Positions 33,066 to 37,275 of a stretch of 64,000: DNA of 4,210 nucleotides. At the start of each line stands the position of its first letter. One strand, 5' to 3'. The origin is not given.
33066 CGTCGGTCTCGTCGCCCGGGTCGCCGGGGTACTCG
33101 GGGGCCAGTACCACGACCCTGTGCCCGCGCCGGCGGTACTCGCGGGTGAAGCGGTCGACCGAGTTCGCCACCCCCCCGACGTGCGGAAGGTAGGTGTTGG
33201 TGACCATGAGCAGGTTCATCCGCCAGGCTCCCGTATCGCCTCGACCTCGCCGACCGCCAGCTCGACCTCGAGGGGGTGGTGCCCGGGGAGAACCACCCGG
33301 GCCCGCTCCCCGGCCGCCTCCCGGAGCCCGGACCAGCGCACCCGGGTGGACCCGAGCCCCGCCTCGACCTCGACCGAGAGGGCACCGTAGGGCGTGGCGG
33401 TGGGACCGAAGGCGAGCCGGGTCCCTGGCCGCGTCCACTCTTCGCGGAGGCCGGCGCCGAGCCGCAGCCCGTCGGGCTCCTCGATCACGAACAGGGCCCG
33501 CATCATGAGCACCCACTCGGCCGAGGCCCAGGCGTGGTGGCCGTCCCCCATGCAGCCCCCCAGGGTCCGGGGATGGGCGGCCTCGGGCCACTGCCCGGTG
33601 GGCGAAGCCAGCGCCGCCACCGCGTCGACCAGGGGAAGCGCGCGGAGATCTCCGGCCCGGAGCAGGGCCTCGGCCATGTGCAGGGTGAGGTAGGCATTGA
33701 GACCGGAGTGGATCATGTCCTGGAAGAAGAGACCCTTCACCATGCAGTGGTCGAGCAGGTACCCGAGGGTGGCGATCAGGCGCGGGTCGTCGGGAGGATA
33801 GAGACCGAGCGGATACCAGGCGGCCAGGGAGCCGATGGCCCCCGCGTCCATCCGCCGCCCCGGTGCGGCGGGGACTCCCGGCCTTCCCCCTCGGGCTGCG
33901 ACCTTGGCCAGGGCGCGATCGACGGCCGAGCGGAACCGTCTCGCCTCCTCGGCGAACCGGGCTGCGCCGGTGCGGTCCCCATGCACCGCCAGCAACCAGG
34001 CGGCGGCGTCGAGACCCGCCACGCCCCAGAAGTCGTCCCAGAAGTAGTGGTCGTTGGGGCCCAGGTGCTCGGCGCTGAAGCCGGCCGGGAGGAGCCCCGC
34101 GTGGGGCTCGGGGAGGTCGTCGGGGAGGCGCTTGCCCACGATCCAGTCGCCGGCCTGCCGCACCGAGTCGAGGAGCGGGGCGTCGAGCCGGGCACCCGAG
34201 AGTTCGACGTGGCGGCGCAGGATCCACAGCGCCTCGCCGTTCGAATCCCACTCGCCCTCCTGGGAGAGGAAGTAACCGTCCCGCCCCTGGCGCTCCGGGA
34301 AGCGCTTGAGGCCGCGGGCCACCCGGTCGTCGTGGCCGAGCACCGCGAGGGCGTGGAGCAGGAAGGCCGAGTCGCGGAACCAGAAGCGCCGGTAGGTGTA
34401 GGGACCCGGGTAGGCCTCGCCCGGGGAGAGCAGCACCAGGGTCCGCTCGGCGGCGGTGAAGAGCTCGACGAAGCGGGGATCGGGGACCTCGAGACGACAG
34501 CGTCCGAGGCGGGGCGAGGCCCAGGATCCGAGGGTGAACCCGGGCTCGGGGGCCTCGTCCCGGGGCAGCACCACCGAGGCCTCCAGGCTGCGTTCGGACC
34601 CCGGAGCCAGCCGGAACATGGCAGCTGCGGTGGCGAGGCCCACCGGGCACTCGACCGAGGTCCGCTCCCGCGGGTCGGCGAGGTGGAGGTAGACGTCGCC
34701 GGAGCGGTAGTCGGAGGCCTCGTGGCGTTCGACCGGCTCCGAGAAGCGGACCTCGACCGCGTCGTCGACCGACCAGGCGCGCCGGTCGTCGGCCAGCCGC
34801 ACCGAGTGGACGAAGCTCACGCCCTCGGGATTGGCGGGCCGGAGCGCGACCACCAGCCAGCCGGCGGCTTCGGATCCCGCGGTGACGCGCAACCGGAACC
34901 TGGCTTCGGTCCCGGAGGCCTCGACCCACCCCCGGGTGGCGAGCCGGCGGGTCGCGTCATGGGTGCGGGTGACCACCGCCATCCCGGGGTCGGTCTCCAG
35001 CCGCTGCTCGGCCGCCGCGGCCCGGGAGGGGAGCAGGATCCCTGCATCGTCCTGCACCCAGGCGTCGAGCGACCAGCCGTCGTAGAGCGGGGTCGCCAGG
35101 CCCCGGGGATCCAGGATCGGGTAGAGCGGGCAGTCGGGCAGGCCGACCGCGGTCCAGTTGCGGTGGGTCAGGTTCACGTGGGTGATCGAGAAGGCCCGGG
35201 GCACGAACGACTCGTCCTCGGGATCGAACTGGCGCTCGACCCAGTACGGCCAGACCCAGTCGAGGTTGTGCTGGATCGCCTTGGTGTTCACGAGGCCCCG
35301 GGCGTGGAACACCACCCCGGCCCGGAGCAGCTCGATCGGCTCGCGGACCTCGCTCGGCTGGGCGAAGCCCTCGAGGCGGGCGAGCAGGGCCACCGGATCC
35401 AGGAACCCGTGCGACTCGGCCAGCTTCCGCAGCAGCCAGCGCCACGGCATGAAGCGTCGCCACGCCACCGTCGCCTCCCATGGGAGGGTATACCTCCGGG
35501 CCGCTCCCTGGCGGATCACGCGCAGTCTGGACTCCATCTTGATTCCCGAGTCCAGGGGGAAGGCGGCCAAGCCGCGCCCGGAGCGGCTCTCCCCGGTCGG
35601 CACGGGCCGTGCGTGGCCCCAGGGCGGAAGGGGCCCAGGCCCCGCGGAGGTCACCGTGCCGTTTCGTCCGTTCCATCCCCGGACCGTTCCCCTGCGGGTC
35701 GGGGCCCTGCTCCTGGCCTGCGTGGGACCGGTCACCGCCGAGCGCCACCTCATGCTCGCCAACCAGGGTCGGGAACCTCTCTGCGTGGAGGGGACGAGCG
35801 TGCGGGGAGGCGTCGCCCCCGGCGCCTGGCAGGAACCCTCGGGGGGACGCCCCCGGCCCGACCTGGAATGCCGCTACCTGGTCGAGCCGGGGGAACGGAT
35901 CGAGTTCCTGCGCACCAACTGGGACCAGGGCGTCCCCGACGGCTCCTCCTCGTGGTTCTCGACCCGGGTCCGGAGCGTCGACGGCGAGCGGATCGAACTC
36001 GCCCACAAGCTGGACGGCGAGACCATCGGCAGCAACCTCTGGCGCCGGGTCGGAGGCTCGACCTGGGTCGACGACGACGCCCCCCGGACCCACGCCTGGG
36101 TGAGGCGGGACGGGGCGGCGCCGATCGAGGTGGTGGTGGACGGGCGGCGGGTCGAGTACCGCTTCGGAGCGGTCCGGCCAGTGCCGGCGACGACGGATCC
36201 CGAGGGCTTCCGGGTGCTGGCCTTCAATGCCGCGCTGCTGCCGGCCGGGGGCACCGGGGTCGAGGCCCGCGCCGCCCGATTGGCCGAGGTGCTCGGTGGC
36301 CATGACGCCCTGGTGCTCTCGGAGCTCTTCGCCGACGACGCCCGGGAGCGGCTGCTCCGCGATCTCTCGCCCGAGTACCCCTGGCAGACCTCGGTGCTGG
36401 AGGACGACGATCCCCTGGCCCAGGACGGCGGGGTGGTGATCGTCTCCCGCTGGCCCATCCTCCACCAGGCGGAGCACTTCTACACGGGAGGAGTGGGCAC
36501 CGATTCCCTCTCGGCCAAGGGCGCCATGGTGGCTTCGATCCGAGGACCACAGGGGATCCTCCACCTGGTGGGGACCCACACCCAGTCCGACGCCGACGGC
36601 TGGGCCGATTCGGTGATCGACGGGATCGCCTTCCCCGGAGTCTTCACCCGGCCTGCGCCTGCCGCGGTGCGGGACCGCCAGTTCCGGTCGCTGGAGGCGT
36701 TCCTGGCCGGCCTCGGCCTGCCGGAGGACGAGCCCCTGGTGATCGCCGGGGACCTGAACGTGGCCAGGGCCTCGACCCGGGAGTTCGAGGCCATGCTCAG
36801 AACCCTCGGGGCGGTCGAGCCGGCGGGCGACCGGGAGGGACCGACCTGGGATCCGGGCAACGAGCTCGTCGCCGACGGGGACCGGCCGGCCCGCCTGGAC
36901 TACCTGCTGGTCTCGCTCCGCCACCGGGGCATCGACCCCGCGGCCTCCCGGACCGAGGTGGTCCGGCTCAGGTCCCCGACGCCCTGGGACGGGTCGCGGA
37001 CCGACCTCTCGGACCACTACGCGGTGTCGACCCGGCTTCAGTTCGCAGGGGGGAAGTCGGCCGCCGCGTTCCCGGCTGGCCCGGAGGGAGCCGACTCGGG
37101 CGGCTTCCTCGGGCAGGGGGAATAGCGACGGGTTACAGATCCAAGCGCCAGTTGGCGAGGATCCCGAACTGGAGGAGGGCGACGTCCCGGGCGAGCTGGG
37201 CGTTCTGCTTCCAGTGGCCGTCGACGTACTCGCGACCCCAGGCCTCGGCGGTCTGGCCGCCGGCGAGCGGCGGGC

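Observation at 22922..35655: ~12.6-kb minus-strand envelope/glycan operon containing a B12-binding radical-SAM enzyme with non-canonical CX7CX2C motif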

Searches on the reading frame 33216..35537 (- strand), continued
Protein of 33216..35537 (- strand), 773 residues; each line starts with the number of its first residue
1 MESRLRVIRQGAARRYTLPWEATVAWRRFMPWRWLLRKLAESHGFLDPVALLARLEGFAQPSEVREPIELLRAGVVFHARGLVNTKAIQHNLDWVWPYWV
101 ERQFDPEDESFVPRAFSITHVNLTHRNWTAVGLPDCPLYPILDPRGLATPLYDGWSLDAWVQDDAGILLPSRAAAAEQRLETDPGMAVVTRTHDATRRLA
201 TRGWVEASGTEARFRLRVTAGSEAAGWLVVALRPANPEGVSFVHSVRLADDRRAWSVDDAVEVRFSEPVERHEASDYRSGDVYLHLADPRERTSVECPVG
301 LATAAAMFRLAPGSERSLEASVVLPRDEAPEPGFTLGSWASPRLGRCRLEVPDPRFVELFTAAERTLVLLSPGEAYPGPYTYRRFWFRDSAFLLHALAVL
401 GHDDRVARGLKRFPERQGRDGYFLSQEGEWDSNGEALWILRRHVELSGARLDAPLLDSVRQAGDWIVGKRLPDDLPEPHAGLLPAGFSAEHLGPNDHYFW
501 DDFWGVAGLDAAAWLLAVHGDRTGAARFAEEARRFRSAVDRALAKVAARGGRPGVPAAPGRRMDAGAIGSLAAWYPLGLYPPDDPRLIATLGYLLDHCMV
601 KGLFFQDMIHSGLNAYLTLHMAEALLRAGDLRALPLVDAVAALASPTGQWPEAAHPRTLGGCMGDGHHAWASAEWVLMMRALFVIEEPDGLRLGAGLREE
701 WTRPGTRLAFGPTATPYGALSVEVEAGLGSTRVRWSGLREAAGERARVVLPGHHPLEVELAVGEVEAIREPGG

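Call 75: find_encoding_contigs(protein=P0126, flank=7000, max_places=3)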
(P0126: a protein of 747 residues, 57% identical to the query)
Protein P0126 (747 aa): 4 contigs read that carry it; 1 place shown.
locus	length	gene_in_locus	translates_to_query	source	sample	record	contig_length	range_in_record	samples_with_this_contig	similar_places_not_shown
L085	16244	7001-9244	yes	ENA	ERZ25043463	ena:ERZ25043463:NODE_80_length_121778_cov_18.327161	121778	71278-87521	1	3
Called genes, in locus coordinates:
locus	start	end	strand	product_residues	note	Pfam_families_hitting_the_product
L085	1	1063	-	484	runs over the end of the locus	PF04174:CP_ATPgrasp_1, PF14403:CP_ATPgrasp_2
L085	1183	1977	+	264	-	PF00227:Proteasome (weak)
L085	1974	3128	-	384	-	PF10005:Zn_ribbon_DZR_6, PF15887:Peptidase_Mx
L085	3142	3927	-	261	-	PF01925:TauE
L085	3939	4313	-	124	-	PF08271:Zn_Ribbon_TF (weak), PF08274:Zn_Ribbon_YjdM, PF03831:YjdM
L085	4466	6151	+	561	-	PF01103:Omp85 (faint)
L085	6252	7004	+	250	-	PF09335:VTT_dom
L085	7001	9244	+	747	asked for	-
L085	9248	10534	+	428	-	PF08323:Glyco_transf_5 (faint), PF13439:Glyco_transf_4, PF20706:GT4-conflict, PF13579:Glyco_trans_4_4, PF00534:Glycos_transf_1, PF13692:Glyco_trans_1_4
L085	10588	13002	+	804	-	PF01663:Phosphodiest (weak), PF03372:Exo_endo_phos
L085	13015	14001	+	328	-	-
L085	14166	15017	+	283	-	PF07603:Lcl_C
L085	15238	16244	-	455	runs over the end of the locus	PF02661:Fic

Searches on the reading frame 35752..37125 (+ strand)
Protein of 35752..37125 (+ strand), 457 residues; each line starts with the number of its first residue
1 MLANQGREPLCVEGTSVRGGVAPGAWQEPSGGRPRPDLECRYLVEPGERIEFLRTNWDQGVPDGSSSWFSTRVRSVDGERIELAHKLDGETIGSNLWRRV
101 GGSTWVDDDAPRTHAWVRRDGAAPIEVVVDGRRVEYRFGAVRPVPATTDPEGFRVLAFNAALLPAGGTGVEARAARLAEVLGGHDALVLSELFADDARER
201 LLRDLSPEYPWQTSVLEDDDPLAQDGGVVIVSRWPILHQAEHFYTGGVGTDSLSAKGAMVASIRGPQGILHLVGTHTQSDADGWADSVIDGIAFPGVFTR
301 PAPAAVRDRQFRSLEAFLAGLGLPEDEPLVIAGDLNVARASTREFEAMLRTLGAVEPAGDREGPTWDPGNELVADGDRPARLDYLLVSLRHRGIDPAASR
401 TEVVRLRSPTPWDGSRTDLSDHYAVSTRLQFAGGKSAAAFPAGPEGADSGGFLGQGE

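Call 5: search_protein_families(library=pfam, max_evalue=0.01, proteins=[window:35752-37122:+])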
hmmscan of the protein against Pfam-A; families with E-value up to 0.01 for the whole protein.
seq(457 aa): 1 family
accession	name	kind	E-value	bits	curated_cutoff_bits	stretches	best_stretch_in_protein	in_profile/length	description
PF03372.29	Exo_endo_phos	-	6.3e-17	62.5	24.5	1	157-422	2-225/225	Endonuclease/Exonuclease/phosphatase family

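Call 6: search_protein_families(library=ncbifam, max_evalue=0.01, proteins=[window:35752-37125:+])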
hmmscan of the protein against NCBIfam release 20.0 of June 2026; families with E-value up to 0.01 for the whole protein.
window:35752-37125:+ (457 aa): 1 family
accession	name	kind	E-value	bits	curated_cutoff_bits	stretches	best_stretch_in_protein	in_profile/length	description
TIGR03395.1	sphingomy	equivalog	2.9e-33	115.5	248.2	1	166-426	19-283/286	sphingomyelin phosphodiesterase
